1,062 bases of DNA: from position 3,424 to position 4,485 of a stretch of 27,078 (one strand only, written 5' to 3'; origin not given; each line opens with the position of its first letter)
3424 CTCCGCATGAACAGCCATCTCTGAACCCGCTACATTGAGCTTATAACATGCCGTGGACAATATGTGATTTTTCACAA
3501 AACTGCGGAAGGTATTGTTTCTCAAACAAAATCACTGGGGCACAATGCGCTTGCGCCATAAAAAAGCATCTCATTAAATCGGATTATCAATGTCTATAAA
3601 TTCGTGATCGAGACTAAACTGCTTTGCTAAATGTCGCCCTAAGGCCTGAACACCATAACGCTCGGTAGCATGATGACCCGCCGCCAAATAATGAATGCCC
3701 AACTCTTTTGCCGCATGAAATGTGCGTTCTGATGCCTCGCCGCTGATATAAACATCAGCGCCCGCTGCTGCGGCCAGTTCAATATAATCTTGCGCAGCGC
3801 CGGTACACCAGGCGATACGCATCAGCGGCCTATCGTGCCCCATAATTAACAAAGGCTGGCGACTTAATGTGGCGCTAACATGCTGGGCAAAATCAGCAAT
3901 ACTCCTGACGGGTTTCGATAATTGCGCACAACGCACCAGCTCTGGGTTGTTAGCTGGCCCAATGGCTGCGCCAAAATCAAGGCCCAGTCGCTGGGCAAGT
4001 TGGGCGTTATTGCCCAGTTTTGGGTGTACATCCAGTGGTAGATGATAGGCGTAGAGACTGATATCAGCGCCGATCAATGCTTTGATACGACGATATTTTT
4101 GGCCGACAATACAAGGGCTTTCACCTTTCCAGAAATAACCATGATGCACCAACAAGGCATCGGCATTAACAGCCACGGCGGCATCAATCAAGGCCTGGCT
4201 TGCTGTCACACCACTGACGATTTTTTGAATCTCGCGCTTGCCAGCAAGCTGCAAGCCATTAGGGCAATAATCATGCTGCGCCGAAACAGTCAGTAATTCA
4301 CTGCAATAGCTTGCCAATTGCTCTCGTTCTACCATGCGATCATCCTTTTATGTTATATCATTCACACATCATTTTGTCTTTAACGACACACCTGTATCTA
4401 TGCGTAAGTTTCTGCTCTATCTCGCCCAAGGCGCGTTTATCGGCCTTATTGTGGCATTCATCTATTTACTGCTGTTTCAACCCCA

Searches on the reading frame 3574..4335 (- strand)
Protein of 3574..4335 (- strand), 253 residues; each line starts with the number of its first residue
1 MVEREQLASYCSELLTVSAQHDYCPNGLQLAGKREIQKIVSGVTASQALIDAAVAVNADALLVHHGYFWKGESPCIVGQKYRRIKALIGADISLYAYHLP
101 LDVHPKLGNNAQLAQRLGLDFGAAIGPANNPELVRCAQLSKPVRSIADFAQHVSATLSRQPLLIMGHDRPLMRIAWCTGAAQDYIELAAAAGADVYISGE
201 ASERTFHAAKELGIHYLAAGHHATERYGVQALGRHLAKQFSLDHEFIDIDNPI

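Call 5: search_protein_families(library=pfam, proteins=[window:3574-4335:-])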
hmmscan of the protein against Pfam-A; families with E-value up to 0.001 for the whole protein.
window:3574-4335:- (253 aa): 1 family
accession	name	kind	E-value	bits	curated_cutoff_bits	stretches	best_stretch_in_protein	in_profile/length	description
PF01784.24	DUF34_NIF3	-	2.2e-67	227.8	23.4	1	4-252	3-256/256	Duf34/NIF3 (NGG1p interacting factor 3)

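Call 6: search_protein_families(library=ncbifam, proteins=[window:3574-4335:-])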
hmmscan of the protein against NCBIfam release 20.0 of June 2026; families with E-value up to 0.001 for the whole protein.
window:3574-4335:- (253 aa): 2 families
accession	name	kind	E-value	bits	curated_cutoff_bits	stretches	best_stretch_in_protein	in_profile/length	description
NF008064.0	PRK10799.1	equivalog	1.4e-86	290.4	414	1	8-252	7-246/247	type 2 GTP cyclohydrolase I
TIGR00486.1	YbgI_SA1388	equivalog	3.2e-57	194.1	130.55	1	5-252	4-249/250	Nif3-like dinuclear metal center hexameric protein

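Call 22: find_homologous_proteins(query=window:3574-4335:-, max_evalue=1e-30)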
Query window:3574-4335:- (253 aa): 8000 proteins with E <= 1e-30 among 8000 candidates; the best 120 are listed.
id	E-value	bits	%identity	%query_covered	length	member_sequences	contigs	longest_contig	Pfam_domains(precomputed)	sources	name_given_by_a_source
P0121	2.8e-153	527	91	100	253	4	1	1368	PF01784.25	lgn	-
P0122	3.3e-145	500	88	100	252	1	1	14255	PF01784.25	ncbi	-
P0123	2.2e-131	455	79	100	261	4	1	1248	PF01784.25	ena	-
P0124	5.9e-129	447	79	100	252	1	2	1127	PF01784.25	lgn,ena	-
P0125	1.2e-128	446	78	100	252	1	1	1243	PF01784.25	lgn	-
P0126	4.6e-128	444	79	100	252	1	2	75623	PF01784.25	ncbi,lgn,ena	-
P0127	5.2e-128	444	78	100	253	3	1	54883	PF01784.25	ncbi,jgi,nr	ncbi:MAG: Nif3-like dinuclear metal center hexameric protein [Gammaproteobacteria bacterium]|nr:Nif3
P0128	5.5e-128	444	77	100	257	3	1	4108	PF01784.25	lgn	-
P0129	5.8e-127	441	78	100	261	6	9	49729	PF01784.25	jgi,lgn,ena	-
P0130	3.6e-121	422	75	100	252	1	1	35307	PF01784.25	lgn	-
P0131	1.1e-117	410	72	100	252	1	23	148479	PF01784.25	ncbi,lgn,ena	-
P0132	7.8e-113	394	70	100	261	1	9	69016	PF01784.25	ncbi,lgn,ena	-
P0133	2.6e-110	386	69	100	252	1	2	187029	PF01784.25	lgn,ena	-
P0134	1.0e-96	342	59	100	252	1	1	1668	PF01784.25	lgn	-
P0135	4.7e-95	336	59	100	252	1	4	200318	PF01784.25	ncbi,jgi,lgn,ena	-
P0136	7.8e-95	335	58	100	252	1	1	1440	PF01784.25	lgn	-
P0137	1.0e-94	335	58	100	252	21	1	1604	PF01784.25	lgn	-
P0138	1.2e-94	335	58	100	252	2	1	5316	PF01784.25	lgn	-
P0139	1.7e-94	334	59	100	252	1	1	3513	PF01784.25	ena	-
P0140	1.7e-94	334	59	100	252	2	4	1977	PF01784.25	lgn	-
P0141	1.8e-94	334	60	100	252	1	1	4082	PF01784.25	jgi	jgi:dinuclear metal center YbgI/SA1388 family protein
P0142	1.9e-94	334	60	99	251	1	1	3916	PF01784.25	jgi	-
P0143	3.3e-94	333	58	100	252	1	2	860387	PF01784.25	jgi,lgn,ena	-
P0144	7.2e-94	332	60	100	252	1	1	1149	PF01784.25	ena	-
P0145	7.4e-94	332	60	100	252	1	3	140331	PF01784.25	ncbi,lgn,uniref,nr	ncbi:Nif3-like dinuclear metal center hexameric protein [Halopseudomonas salina]|uniref:GTP cyclohyd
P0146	7.7e-94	332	60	100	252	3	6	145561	PF01784.25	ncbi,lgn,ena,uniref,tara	ncbi:Nif3-like dinuclear metal center hexameric protein [uncultured Halopseudomonas sp.]|uniref:Nif3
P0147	8.7e-94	332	60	100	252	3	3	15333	PF01784.25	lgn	-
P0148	9.3e-94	332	58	100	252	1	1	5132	PF01784.25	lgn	-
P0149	9.3e-94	332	59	99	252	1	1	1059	PF01784.25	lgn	-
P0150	1.0e-93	332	59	99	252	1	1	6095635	PF01784.25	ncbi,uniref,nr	ncbi:Nif3-like dinuclear metal center hexameric protein [Pseudomonas knackmussii]|uniref:Nif3-like d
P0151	1.1e-93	332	59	99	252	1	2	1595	PF01784.25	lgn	-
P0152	1.4e-93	331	57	100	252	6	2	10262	PF01784.25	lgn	-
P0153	1.6e-93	331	59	100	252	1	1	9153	PF01784.25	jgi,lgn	jgi:dinuclear metal center YbgI/SA1388 family protein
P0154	2.0e-93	331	59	100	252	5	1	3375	PF01784.25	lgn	-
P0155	2.0e-93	331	60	100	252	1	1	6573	PF01784.25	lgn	-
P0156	2.5e-93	330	60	99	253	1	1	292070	PF01784.25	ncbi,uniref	ncbi:Nif3-like dinuclear metal center hexameric protein [Zhongshania guokunii]|uniref:Nif3-like dinu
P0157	2.6e-93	330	60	99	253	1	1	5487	PF01784.25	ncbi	-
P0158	2.6e-93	330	58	99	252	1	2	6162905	PF01784.25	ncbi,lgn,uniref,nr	ncbi:UPF0135 protein [Pseudomonas knackmussii B13]|uniref:GTP cyclohydrolase 1 type 2 homolog n=1 Ta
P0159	2.7e-93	330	59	99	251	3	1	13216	PF01784.25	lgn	-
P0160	3.0e-93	330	59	100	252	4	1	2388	PF01784.25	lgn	-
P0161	3.3e-93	330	60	100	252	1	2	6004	PF01784.25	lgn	-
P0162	3.8e-93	330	59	100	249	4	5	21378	PF01784.25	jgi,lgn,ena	-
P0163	4.7e-93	330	60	99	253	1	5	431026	PF01784.25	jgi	-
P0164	5.4e-93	329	59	100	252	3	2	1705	PF01784.25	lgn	-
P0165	6.6e-93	329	59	99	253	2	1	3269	PF01784.25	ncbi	-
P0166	7.3e-93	329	60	100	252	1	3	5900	PF01784.25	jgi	jgi:dinuclear metal center YbgI/SA1388 family protein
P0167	7.6e-93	329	59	100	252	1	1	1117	PF01784.25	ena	-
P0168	8.1e-93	329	59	100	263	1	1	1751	PF01784.25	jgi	-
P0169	8.3e-93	329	59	100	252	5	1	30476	PF01784.25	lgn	-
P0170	1.0e-92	328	59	99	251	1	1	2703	PF01784.25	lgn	-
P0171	1.0e-92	328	58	100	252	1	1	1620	PF01784.25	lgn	-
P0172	1.1e-92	328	58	100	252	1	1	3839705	PF01784.25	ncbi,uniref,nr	ncbi:GTP cyclohydrolase 1 type 2 [Halopseudomonas aestusnigri]|uniref:Nif3-like dinuclear metal cent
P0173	1.1e-92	328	59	100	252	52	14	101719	PF01784.25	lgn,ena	-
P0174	1.2e-92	328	58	100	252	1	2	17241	PF01784.25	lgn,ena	-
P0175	1.3e-92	328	59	100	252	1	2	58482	PF01784.25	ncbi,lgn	ncbi:MAG: Nif3-like dinuclear metal center hexameric protein [Pseudomonadaceae bacterium]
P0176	1.3e-92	328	60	100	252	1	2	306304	PF01784.25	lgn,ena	-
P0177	1.3e-92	328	59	100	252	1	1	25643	PF01784.25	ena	-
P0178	1.5e-92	328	60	99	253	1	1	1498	PF01784.25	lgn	-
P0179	1.6e-92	328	59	100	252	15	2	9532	PF01784.25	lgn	-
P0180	1.7e-92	328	58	100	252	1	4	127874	PF01784.25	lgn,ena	-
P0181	1.8e-92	328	58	100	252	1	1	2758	PF01784.25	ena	-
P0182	2.1e-92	327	58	100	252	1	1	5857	PF01784.25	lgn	-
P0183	2.2e-92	327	58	100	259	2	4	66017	PF01784.25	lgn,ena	-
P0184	2.2e-92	327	57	100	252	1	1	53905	PF01784.25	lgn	-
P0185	2.6e-92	327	58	100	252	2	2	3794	PF01784.25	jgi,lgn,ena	jgi:dinuclear metal center YbgI/SA1388 family protein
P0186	2.6e-92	327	58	100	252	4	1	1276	PF01784.25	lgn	-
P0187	2.8e-92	327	58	100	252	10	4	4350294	PF01784.25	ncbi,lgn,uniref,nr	ncbi:MAG: Nif3-like dinuclear metal center hexameric protein [Pseudomonas sp.]|uniref:Nif3-like dinu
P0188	2.9e-92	327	58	100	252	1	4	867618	PF01784.25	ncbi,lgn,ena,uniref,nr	ncbi:Nif3-like dinuclear metal center hexameric protein [Halopseudomonas aestusnigri]|uniref:GTP cyc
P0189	3.3e-92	327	58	100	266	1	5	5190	PF01784.25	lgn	-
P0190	3.3e-92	327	58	100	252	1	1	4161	PF01784.25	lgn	-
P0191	3.3e-92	327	59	100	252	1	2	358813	PF01784.25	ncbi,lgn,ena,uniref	ncbi:Nif3-like dinuclear metal center hexameric protein [Pseudomonas abyssi]|uniref:Nif3-like dinucl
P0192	3.5e-92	327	59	100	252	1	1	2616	PF01784.25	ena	-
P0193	3.6e-92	327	59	100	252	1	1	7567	PF01784.25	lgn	-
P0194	3.7e-92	327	57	100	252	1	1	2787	PF01784.25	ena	-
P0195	3.9e-92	327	58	100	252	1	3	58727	PF01784.25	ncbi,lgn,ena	-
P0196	3.9e-92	327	58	100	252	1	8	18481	PF01784.25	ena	-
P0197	3.9e-92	327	60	99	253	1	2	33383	PF01784.25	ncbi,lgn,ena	-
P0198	4.0e-92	327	58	100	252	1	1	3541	PF01784.25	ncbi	-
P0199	4.0e-92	326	59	100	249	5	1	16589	PF01784.25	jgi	-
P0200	4.1e-92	326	58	100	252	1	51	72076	PF01784.25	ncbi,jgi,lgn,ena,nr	ncbi:MAG: Nif3-like dinuclear metal center hexameric protein [Pseudomonadales bacterium]|nr:Nif3-lik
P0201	4.3e-92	326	59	100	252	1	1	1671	PF01784.25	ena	-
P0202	4.4e-92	326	57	99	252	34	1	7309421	PF01784.25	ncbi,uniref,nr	ncbi:Nif3-like dinuclear metal center hexameric protein [Pseudomonas citronellolis]|uniref:GTP cyclo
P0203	4.4e-92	326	58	100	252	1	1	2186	PF01784.25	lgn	-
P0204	4.6e-92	326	59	100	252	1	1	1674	PF01784.25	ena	-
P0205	4.7e-92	326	58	100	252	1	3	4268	PF01784.25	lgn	-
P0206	4.8e-92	326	58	100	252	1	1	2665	PF01784.25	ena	-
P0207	4.9e-92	326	58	100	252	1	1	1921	PF01784.25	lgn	-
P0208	5.1e-92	326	59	99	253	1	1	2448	PF01784.25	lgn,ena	-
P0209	5.3e-92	326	58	100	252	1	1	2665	PF01784.25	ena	-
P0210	5.4e-92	326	57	100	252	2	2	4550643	PF01784.25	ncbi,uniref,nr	ncbi:Nif3-like dinuclear metal center hexameric protein [Halopseudomonas pelagia]|uniref:GTP cyclohy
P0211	5.4e-92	326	60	99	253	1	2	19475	PF01784.25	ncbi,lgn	-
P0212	5.4e-92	326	59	100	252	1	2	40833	PF01784.25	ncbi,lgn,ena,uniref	ncbi:Nif3-like dinuclear metal center hexameric protein [Pseudomonas sp.]|uniref:Nif3-like dinuclear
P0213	5.4e-92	326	59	100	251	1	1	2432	PF01784.25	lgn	-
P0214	5.5e-92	326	60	99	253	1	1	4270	PF01784.25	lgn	-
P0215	6.0e-92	326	59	100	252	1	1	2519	PF01784.25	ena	-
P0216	6.0e-92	326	59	100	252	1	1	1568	PF01784.25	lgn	-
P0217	6.3e-92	326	58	100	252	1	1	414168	PF01784.25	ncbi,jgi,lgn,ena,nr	ncbi:MAG: Nif3-like dinuclear metal center hexameric protein [Gammaproteobacteria bacterium HGW-Gamm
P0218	6.4e-92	326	59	97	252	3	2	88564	PF01784.25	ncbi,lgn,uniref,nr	ncbi:Nif3-like dinuclear metal center hexameric protein [Pseudomonas jinjuensis]|uniref:GTP cyclohyd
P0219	6.5e-92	326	60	100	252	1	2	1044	PF01784.25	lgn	-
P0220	7.2e-92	326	57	100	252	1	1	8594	PF01784.25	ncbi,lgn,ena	-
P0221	7.3e-92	326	57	100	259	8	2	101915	PF01784.25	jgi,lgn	jgi:dinuclear metal center YbgI/SA1388 family protein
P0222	7.6e-92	326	58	100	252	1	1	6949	PF01784.25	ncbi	-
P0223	8.0e-92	326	58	100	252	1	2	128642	PF01784.25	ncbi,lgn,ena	-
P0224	8.7e-92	325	58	99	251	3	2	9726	PF01784.25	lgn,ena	-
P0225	9.4e-92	325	59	100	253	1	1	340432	PF01784.25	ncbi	-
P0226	9.6e-92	325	60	100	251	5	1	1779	PF01784.25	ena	-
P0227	1.0e-91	325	58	100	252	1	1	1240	PF01784.25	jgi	-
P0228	1.0e-91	325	57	100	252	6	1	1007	PF01784.25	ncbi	-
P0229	1.1e-91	325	60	100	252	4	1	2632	PF01784.25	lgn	-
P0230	1.1e-91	325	59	100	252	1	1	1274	PF01784.25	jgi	jgi:dinuclear metal center YbgI/SA1388 family protein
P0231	1.2e-91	325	58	100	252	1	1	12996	PF01784.25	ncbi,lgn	-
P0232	1.2e-91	325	59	99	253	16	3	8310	PF01784.25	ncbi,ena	-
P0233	1.2e-91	325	56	100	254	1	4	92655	PF01784.25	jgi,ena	-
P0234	1.3e-91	325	58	100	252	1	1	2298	PF01784.25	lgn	-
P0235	1.3e-91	325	57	100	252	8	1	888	PF01784.25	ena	-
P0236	1.4e-91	325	58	100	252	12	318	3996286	PF01784.25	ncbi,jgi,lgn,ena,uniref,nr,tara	ncbi:MAG: Nif3-like dinuclear metal center hexameric protein [Pseudomonadales bacterium]|jgi:dinucle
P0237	1.4e-91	325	58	100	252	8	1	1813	PF01784.25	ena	-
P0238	1.5e-91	325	56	100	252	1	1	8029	PF01784.25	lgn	-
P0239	1.6e-91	325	57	100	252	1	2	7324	PF01784.25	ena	-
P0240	1.7e-91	324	59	100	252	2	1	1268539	PF01784.25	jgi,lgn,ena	-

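Call 23: find_encoding_contigs(protein=P0135, flank=10000, max_places=1)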
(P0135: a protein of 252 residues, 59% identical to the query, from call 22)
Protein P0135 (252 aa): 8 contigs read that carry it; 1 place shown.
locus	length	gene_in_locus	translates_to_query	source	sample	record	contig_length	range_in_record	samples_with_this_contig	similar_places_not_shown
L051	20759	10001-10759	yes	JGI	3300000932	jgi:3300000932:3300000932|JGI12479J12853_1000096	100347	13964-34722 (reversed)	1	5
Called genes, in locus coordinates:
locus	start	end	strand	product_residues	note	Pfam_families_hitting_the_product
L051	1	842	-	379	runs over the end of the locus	PF01270:Glyco_hydro_8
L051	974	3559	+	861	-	PF02861:Clp_N, PF23569:NBD_SMAX1 (weak), PF00004:AAA, PF17871:AAA_lid_9, PF00004:AAA, PF07724:AAA_2, PF07728:AAA_5, PF10431:ClpB_D2-small, +10 more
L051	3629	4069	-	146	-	PF21291:CYNS_N, PF02560:Cyanate_lyase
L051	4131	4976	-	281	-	PF01226:Form_Nir_trans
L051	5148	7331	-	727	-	PF00990:GGDEF, PF00563:EAL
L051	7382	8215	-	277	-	PF00106:adh_short, PF01370:Epimerase (faint), PF08659:KR, PF13460:NAD_binding_10 (weak), PF13561:adh_short_C2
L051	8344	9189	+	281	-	PF03705:CheR_N, PF08241:Methyltransf_11 (faint), PF01739:CheR, PF08242:Methyltransf_12 (weak), PF13649:Methyltransf_25 (faint)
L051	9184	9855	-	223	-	PF13548:DUF4126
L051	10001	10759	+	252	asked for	PF01784:DUF34_NIF3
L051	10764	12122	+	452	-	PF03631:Virul_fac_BrkB, PF02082:Rrf2 (weak)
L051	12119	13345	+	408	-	PF02441:Flavoprotein, PF04127:DFP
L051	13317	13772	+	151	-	PF22769:DCD, PF00692:dUTPase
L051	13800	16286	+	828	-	PF02878:PGM_PMM_I, PF02879:PGM_PMM_II, PF02880:PGM_PMM_III, PF00408:PGM_PMM_IV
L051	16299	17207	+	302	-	PF00696:AA_kinase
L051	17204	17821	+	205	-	PF00440:TetR_N, PF22276:SlmA-like_C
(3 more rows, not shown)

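Call 24: find_encoding_contigs(protein=P0156, flank=10000, max_places=1)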
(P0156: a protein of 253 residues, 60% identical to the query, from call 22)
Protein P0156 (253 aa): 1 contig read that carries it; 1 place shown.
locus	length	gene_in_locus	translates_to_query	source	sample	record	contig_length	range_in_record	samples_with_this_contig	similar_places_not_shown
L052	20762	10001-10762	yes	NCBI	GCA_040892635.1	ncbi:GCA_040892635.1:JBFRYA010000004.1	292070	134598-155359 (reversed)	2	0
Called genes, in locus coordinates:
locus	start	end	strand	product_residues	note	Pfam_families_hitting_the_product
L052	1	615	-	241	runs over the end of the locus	PF00005:ABC_tran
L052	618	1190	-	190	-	PF03968:LptD_N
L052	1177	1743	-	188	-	PF06835:LptC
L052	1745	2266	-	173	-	PF00702:Hydrolase (weak), PF08282:Hydrolase_3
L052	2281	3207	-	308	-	PF01380:SIS, PF00571:CBS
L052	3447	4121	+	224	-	PF05494:MlaC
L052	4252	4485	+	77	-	PF01722:BolA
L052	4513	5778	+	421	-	PF00275:EPSP_synthase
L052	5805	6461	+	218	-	PF01634:HisG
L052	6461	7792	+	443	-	PF00815:Histidinol_dh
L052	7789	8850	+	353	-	PF00155:Aminotran_1_2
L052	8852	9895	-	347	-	PF00089:Trypsin, PF13365:Trypsin_2, PF00595:PDZ, PF13180:PDZ_2, PF17820:PDZ_6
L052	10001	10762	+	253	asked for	PF01784:DUF34_NIF3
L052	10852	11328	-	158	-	PF06295:ZapG-like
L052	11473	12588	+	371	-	PF03969:AFG1_ATPase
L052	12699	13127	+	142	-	PF00572:Ribosomal_L13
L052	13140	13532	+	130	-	PF00380:Ribosomal_S9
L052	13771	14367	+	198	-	PF10399:UCR_Fe-S_N, PF00355:Rieske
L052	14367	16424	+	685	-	PF00033:Cytochrome_B, PF13631:Cytochrom_B_N_2, PF00032:Cytochrom_B_C, PF02167:Cytochrom_C1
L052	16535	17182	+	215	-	PF02798:GST_N, PF13417:GST_N_3, PF13409:GST_N_2, PF00043:GST_C, PF13410:GST_C_2 (weak)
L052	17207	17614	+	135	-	PF04386:SspB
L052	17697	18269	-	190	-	PF04972:BON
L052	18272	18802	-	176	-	PF13580:SIS_2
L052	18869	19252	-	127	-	PF08378:NERD (weak), PF02021:UPF0102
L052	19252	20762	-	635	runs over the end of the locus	PF04348:LppC, PF13458:Peripla_BP_6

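Call 33: find_encoding_contigs(protein=P0143, flank=10000, max_places=1)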
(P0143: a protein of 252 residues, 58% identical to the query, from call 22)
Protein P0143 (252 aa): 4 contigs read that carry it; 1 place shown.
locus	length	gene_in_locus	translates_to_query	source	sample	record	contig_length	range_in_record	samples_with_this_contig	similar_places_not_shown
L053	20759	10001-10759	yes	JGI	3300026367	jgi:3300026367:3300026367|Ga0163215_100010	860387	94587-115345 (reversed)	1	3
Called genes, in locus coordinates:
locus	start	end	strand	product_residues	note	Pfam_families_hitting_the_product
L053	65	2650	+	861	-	PF02861:Clp_N, PF23569:NBD_SMAX1 (weak), PF00004:AAA, PF17871:AAA_lid_9, PF00004:AAA, PF07724:AAA_2, PF07728:AAA_5, PF10431:ClpB_D2-small, +10 more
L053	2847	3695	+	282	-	PF01226:Form_Nir_trans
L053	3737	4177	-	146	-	PF21291:CYNS_N, PF02560:Cyanate_lyase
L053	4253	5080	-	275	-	PF01226:Form_Nir_trans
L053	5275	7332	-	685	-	PF00990:GGDEF, PF00563:EAL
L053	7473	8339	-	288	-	PF00106:adh_short, PF01370:Epimerase (weak), PF08659:KR, PF13460:NAD_binding_10 (weak), PF13561:adh_short_C2, PF08643:DUF1776 (weak)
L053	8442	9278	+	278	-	PF03705:CheR_N, PF01739:CheR, PF08242:Methyltransf_12 (weak), PF08241:Methyltransf_11 (faint), PF13649:Methyltransf_25 (faint)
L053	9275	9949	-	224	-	PF13548:DUF4126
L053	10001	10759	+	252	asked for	PF01784:DUF34_NIF3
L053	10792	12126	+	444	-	PF03631:Virul_fac_BrkB, PF02082:Rrf2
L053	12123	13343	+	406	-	PF02441:Flavoprotein, PF04127:DFP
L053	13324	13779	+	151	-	PF22769:DCD, PF00692:dUTPase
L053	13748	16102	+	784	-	PF02878:PGM_PMM_I, PF02879:PGM_PMM_II, PF02880:PGM_PMM_III, PF00408:PGM_PMM_IV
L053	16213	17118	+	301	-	PF00696:AA_kinase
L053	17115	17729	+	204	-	PF00440:TetR_N, PF22276:SlmA-like_C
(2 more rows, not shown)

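Call 34: find_encoding_contigs(protein=P0225, flank=10000, max_places=1)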
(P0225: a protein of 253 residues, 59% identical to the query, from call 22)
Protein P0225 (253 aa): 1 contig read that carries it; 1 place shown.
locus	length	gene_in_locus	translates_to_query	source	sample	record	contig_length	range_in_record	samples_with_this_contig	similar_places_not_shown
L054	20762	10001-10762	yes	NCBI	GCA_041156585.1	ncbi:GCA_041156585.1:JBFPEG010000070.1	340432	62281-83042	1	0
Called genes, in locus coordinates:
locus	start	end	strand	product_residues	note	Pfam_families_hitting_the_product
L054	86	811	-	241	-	PF00005:ABC_tran, PF12399:BCA_ABC_TP_C (weak)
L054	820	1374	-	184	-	PF03968:LptD_N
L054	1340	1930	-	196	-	PF06835:LptC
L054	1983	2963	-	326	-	PF01380:SIS, PF00571:CBS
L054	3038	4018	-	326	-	PF01699:Na_Ca_ex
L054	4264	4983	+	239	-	PF05494:MlaC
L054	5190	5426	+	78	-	PF01722:BolA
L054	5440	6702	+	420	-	PF00275:EPSP_synthase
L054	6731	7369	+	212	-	PF01634:HisG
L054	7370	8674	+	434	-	PF00815:Histidinol_dh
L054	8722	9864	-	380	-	PF00089:Trypsin, PF13365:Trypsin_2, PF00595:PDZ, PF13180:PDZ_2, PF17820:PDZ_6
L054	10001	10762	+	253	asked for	PF01784:DUF34_NIF3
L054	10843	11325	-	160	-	PF06295:ZapG-like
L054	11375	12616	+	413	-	PF03969:AFG1_ATPase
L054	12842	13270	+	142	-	PF00572:Ribosomal_L13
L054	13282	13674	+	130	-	PF00380:Ribosomal_S9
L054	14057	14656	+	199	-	PF10399:UCR_Fe-S_N, PF00355:Rieske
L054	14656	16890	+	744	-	PF00033:Cytochrome_B, PF13631:Cytochrom_B_N_2, PF00032:Cytochrom_B_C, PF02167:Cytochrom_C1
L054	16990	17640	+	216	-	PF02798:GST_N, PF13417:GST_N_3, PF13409:GST_N_2, PF00043:GST_C, PF13410:GST_C_2 (weak)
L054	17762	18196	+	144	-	PF04386:SspB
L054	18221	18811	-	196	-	PF04972:BON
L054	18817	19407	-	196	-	PF13580:SIS_2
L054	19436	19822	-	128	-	PF02021:UPF0102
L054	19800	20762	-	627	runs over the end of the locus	PF04348:LppC, PF13458:Peripla_BP_6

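Call 51: find_encoding_contigs(protein=P0217, flank=10000, max_places=1)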
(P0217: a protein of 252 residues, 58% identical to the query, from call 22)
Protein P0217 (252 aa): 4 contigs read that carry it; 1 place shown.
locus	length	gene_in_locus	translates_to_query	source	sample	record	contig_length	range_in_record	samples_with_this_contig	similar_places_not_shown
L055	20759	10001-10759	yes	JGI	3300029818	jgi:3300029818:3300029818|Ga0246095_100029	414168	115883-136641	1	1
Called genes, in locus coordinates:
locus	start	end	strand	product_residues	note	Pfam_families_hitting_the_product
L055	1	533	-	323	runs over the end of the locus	PF01380:SIS, PF00571:CBS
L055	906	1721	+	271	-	PF00005:ABC_tran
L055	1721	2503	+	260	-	PF02405:MlaE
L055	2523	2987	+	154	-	PF02470:MlaD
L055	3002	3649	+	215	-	PF05494:MlaC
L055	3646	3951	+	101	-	PF01740:STAS, PF13466:STAS_2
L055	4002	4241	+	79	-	PF01722:BolA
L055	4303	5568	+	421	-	PF00275:EPSP_synthase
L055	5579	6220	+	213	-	PF01634:HisG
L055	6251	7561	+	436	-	PF00815:Histidinol_dh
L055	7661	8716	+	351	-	PF00155:Aminotran_1_2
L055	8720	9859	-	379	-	PF00089:Trypsin, PF13365:Trypsin_2, PF00595:PDZ (weak), PF13180:PDZ_2, PF17820:PDZ_6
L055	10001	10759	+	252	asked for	PF01784:DUF34_NIF3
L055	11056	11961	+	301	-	PF01507:PAPS_reduct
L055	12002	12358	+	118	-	PF05635:23S_rRNA_IVP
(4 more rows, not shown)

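Call 66: find_homologous_proteins(query=L054:14656-15945:+, max_evalue=1e-30)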
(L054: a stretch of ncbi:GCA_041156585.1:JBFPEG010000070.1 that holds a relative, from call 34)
Query L054:14656-15945:+ (430 aa): 8000 proteins with E <= 1e-30 among 8000 candidates; the best 120 are listed.
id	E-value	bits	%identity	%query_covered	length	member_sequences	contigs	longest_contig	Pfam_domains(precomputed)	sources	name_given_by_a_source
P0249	2.7e-281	951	97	100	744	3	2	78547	PF00033.25,PF00032.23,PF02167.21,PF13631.12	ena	-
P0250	4.6e-275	931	95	100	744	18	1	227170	PF00033.25,PF00032.23,PF02167.21,PF13631.12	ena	-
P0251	4.5e-270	914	93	100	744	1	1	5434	PF00033.25,PF00032.23,PF02167.21,PF13631.12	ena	-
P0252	1.3e-262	890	90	100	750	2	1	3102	PF00033.25,PF00032.23,PF02167.21,PF13631.12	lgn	-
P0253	2.4e-242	823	82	100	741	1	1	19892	PF00033.25,PF00032.23,PF02167.21,PF13631.12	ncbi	-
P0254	4.3e-242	822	84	100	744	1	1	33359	PF00033.25,PF00032.23,PF02167.21,PF13631.12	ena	-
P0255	7.7e-242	821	84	100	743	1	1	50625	PF00033.25,PF00032.23,PF02167.21,PF13631.12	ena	-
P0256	4.8e-241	819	91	92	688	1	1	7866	PF00033.25,PF00032.23,PF02167.21,PF13631.12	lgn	-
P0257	3.1e-239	813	90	92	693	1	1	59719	PF00033.25,PF00032.23,PF02167.21,PF13631.12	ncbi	-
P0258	1.5e-238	810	83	100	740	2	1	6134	PF00033.25,PF00032.23,PF02167.21,PF13631.12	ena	-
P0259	2.4e-238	810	89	92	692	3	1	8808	PF00033.25,PF00032.23,PF02167.21,PF13631.12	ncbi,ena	-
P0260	5.0e-237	805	89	92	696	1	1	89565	PF00033.25,PF00032.23,PF02167.21,PF13631.12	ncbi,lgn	-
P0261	8.1e-237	805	89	92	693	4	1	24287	PF00033.25,PF00032.23,PF02167.21,PF13631.12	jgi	jgi:ubiquinol-cytochrome c reductase cytochrome b subunit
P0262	1.0e-236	804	89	92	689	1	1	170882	PF00033.25,PF00032.23,PF02167.21,PF13631.12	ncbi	-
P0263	1.6e-236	804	88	92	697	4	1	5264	PF00033.25,PF00032.23,PF02167.21,PF13631.12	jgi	jgi:ubiquinol-cytochrome c reductase cytochrome b subunit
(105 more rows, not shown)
